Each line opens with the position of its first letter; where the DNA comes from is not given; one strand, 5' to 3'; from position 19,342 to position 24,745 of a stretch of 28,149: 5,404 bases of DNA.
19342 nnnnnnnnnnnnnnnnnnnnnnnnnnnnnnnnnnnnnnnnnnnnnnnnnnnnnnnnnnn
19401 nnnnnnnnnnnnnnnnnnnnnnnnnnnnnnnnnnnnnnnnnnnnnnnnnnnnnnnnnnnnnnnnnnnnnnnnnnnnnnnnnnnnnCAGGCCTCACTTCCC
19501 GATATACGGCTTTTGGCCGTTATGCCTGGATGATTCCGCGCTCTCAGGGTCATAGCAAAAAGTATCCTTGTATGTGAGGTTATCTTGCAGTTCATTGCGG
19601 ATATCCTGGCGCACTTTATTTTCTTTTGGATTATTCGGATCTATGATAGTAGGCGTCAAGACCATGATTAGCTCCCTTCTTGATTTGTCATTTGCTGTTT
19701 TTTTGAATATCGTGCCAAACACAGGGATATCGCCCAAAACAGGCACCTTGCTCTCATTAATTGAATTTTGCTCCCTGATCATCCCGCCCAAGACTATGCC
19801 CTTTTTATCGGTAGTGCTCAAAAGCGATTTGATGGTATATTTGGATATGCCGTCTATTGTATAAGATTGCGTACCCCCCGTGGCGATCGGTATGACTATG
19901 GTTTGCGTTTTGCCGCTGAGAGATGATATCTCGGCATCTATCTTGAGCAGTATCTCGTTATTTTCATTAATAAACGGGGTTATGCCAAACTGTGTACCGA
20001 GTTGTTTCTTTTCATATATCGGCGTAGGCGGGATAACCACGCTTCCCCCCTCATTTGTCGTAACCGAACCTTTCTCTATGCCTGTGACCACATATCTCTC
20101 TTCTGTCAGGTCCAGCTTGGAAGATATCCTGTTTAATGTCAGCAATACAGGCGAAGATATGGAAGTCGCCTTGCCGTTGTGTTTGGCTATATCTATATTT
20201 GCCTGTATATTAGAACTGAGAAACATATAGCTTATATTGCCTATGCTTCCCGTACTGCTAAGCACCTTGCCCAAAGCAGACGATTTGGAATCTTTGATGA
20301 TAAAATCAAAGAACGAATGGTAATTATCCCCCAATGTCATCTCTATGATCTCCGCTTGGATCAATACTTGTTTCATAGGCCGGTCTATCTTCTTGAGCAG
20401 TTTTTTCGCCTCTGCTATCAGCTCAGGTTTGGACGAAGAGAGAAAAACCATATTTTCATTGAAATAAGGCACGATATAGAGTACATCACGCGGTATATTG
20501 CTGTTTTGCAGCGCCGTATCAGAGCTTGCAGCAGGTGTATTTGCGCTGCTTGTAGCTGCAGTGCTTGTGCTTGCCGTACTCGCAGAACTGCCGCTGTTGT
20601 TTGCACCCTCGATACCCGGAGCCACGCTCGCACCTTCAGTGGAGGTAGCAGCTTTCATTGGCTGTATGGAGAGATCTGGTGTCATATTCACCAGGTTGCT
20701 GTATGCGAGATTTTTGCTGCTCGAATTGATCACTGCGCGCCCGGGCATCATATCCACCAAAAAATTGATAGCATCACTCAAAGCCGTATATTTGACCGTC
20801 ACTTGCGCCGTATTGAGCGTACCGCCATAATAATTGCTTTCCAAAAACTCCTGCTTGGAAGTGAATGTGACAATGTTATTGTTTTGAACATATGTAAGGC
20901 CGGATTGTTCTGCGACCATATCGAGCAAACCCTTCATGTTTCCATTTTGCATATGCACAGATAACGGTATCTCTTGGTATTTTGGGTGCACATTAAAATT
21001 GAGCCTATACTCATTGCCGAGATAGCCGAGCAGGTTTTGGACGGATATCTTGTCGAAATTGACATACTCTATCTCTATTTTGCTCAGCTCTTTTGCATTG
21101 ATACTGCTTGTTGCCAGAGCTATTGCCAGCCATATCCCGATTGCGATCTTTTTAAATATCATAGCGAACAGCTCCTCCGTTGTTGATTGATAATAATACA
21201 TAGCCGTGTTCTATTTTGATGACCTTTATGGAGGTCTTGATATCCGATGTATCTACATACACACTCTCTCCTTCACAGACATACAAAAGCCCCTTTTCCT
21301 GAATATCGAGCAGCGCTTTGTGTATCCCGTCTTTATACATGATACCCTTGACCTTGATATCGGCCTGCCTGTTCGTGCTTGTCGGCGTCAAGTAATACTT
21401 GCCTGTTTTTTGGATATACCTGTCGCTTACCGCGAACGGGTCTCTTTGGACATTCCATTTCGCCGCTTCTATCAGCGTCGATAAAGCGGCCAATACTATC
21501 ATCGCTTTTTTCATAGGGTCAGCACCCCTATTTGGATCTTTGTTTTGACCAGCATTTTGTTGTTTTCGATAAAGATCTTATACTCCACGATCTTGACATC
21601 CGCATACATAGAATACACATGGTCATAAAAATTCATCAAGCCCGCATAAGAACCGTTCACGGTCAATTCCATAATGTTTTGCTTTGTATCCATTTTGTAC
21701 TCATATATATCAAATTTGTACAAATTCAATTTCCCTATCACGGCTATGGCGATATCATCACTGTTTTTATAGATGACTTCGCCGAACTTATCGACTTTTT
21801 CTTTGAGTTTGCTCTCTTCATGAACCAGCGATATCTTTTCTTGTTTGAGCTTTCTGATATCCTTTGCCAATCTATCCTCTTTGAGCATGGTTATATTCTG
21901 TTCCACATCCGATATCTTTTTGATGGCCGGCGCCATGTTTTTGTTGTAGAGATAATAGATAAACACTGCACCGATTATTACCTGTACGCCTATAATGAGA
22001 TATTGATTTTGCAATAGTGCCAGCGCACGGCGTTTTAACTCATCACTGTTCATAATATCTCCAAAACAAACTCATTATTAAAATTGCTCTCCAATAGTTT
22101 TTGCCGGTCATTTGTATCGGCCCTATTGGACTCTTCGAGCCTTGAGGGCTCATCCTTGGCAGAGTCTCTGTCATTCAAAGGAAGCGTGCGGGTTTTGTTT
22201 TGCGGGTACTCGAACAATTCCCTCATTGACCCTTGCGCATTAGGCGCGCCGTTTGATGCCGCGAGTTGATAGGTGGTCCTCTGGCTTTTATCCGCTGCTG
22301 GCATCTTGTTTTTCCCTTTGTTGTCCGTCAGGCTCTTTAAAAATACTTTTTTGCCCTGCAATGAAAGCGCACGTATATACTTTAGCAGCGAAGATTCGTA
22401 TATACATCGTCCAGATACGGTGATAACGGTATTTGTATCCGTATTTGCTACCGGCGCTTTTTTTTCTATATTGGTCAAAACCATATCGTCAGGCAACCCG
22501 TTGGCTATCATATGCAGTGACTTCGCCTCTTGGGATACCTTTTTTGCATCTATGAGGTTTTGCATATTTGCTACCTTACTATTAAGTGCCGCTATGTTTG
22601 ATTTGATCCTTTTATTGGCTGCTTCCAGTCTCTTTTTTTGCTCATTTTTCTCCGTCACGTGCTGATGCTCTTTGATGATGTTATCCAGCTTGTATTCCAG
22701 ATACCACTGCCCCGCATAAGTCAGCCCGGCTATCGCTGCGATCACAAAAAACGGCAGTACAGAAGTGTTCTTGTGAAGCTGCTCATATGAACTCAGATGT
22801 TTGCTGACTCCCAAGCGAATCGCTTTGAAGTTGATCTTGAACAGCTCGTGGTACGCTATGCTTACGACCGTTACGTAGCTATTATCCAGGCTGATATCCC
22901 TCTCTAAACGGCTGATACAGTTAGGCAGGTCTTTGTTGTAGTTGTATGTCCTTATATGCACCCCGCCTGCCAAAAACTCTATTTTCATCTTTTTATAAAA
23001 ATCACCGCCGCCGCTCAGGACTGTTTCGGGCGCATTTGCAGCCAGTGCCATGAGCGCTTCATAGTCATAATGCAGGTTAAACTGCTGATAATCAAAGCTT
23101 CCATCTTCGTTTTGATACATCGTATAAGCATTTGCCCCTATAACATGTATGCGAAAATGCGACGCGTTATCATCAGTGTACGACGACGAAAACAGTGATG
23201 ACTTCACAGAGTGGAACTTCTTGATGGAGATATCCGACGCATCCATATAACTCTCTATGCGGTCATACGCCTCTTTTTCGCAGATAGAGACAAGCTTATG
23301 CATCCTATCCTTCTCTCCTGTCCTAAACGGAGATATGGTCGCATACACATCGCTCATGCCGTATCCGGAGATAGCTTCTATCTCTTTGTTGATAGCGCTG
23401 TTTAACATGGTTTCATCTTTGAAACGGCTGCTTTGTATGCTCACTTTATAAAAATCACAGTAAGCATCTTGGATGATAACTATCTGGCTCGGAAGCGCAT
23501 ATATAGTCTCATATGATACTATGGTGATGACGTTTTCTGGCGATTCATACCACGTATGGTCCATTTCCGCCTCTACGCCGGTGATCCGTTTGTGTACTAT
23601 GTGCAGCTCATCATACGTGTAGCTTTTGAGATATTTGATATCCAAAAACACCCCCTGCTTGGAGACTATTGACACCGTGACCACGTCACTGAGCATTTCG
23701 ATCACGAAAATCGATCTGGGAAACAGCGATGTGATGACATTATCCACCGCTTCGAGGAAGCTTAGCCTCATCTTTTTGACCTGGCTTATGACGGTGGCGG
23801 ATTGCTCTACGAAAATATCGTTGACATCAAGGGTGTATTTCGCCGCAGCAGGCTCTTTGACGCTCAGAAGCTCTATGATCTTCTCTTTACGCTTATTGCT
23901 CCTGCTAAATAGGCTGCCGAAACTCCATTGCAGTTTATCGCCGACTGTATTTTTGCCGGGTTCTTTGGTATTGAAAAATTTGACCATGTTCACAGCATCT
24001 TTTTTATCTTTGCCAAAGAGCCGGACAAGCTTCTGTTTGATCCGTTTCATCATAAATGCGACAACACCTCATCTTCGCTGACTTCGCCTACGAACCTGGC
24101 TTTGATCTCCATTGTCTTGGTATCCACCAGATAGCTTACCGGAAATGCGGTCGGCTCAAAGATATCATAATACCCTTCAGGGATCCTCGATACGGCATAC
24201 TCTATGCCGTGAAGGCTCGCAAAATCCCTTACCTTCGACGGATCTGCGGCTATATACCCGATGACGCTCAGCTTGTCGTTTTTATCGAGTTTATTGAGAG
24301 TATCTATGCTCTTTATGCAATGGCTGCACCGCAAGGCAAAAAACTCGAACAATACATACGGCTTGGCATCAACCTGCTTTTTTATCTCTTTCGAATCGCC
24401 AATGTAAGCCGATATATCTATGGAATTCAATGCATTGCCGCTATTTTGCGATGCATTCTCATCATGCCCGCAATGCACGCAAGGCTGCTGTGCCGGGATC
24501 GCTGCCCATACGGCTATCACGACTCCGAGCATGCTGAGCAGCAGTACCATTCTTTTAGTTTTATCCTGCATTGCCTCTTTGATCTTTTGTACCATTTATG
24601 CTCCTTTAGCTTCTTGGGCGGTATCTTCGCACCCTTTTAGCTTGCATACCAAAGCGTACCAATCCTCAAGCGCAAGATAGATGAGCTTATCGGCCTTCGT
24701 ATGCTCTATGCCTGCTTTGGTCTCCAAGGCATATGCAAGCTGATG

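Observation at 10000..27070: Candidate undescribed type IV filament subtype: T4aP motors with T2SS-like giant subunits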

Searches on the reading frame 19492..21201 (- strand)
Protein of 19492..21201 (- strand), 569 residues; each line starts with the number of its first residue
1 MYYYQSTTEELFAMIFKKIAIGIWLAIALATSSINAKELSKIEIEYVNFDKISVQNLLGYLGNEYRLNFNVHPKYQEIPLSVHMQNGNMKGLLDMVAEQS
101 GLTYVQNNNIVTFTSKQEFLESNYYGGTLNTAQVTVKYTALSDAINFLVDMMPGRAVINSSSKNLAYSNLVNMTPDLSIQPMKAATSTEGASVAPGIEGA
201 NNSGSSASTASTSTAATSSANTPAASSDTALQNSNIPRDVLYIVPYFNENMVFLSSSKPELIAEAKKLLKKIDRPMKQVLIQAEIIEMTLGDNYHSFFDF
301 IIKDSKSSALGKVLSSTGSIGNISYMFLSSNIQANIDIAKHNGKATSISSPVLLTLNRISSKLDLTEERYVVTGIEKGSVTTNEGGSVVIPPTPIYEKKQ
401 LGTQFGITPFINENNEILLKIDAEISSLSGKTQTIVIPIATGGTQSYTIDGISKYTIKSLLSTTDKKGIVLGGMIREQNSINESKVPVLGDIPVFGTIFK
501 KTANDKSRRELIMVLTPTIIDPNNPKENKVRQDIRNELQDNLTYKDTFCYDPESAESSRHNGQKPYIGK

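Call 3: search_protein_families(library=pfam, proteins=[window:19492-21201:-], max_evalue=0.01)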
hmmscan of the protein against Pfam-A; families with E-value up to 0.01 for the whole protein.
window:19492-21201:- (569 aa): 2 families
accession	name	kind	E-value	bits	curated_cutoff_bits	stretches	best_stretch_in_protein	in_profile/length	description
PF00263.26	Secretin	-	1.8e-32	112.7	27.5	1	340-521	3-169/169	Bacterial type II and III secretion system protein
PF03958.22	Secretin_N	-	0.0015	19.2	28.2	1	134-278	4-69/69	Bacterial type II/III secretion system short domain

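Call 5: search_protein_families(library=ncbifam, proteins=[window:19492-21201:-], max_evalue=0.01)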
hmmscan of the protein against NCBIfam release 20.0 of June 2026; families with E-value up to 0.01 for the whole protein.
window:19492-21201:- (569 aa): 8 families
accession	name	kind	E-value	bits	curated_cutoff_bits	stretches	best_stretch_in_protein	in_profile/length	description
TIGR02517.1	type_II_gspD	equivalog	1.4e-35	122.8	351.35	1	199-523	260-593/600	type II secretion system secretin GspD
TIGR02519.1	pilus_MshL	equivalog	7.8e-30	103.9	250.2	1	259-520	16-290/290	pilus (MSHA type) biogenesis protein MshL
TIGR02515.1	IV_pilus_PilQ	subfamily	4.6e-28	98.4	284.35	2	257-520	150-427/428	type IV pilus secretin PilQ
TIGR02516.1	type_III_yscC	equivalog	9e-22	77.2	238.45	1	238-521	196-462/463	type III secretion system outer membrane ring subunit SctC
NF010083.0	PRK13568.1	equivalog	8.9e-19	67.5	554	1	259-521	169-418/419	DNA uptake porin HofQ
NF042912.1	Amuc_1098_fam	equivalog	1.1e-16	60.1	750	1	378-523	640-799/805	Amuc_1098 family type IV pilus outer membrane protein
NF007851.2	PRK10560.1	exception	2.3e-15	56.3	598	1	451-521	340-410/412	DNA uptake porin HofQ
NF011873.0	PRK15346.1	equivalog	1.6e-07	30.4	524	1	467-506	441-480/499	EscC/YscC/HrcC family type III secretion system outer membrane ring protein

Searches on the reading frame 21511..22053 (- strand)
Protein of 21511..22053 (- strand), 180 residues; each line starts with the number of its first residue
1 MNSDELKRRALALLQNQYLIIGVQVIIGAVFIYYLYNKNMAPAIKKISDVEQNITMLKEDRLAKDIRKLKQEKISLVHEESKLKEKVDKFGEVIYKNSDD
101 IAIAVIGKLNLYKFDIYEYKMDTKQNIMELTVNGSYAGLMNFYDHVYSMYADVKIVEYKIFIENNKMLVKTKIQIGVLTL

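Call 3: search_protein_families(library=pfam, proteins=[window:21511-22053:-], max_evalue=0.01)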
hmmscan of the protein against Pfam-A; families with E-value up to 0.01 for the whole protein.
window:21511-22053:- (180 aa): 0 families

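Call 5: search_protein_families(library=ncbifam, proteins=[window:21511-22053:-], max_evalue=0.01)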
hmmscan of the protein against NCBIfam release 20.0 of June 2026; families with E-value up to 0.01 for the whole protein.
window:21511-22053:- (180 aa): 0 families

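Call 99: search_protein_families(library=pfam, proteins=[window:21511-22053:-], max_evalue=1)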
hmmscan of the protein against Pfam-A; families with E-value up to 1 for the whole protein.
window:21511-22053:- (180 aa): 1 family
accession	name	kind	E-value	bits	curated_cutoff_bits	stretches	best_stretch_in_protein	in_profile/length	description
PF19742.4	DUF6231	-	0.22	12.6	35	1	46-121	52-124/145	Family of unknown function (DUF6231)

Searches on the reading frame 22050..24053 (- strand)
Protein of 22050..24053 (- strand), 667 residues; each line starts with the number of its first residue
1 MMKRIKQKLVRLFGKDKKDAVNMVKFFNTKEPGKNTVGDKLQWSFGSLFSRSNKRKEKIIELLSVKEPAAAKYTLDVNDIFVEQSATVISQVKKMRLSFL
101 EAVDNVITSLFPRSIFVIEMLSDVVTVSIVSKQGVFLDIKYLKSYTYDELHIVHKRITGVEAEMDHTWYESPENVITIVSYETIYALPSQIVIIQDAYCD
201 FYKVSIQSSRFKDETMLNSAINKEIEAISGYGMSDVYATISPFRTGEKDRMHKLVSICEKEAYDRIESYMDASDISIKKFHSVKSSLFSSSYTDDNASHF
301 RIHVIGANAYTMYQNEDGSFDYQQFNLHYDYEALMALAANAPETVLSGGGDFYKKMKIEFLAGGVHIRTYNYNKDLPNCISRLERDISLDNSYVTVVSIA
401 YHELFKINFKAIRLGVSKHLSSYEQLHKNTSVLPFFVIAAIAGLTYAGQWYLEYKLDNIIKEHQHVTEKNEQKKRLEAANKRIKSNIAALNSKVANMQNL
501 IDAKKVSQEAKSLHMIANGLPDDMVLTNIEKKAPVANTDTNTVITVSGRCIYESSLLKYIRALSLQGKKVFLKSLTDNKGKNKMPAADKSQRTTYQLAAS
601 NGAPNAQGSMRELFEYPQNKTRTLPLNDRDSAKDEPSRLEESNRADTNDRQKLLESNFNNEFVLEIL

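Call 3: search_protein_families(library=pfam, proteins=[window:22050-24053:-], max_evalue=0.01)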
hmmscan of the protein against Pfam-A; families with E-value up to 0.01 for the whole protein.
window:22050-24053:- (667 aa): 0 families

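Call 5: search_protein_families(library=ncbifam, proteins=[window:22050-24053:-], max_evalue=0.01)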
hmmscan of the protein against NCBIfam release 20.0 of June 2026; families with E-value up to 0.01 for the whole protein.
window:22050-24053:- (667 aa): 0 families

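Call 36: find_homologous_proteins(query=window:22050-24053:-, max_evalue=0.001)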
Query window:22050-24053:- (667 aa): 4 proteins with E <= 0.001 among 8000 candidates.
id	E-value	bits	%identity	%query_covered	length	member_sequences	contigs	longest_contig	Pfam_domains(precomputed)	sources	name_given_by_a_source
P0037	0.0e+0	1471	100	100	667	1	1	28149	-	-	-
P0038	2.3e-134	468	39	93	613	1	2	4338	-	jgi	-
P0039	5.0e-133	463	38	93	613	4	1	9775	-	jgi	-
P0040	4.4e-129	450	38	89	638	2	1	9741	-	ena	-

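Call 68: search_solved_structures(query=A3, max_evalue=10)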
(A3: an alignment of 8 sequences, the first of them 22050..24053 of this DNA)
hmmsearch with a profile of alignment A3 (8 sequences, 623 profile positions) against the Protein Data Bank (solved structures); distinct sequences matched with E-value up to 10: 0.

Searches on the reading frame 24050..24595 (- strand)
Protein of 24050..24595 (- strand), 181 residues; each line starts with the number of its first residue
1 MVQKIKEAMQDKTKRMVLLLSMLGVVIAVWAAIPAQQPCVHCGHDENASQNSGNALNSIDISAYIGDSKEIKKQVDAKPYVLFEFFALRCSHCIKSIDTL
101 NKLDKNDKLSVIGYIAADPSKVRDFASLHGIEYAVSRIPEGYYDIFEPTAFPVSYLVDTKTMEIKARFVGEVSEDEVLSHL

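Call 3: search_protein_families(library=pfam, proteins=[window:24050-24595:-], max_evalue=0.01)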
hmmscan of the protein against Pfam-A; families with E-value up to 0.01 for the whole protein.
window:24050-24595:- (181 aa): 1 family
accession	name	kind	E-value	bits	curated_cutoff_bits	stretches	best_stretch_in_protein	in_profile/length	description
PF08534.16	Redoxin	-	0.0074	16.5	26.6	0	70-133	22-88/148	Redoxin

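Call 5: search_protein_families(library=ncbifam, proteins=[window:24050-24595:-], max_evalue=0.01)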
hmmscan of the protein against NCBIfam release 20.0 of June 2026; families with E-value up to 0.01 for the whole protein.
window:24050-24595:- (181 aa): 3 families
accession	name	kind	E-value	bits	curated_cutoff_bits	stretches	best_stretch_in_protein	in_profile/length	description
TIGR02738.1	TrbB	equivalog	5.2e-07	29.5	132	1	67-177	39-145/153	type-F conjugative transfer system pilin assembly thiol-disulfide isomerase TrbB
TIGR00385.1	dsbE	subfamily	0.0014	18.3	123.15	1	66-175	50-161/173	DsbE family thiol:disulfide interchange protein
NF002854.0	PRK03147.1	subfamily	0.0057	16.6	170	1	44-180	30-168/176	thiol-disulfide oxidoreductase ResA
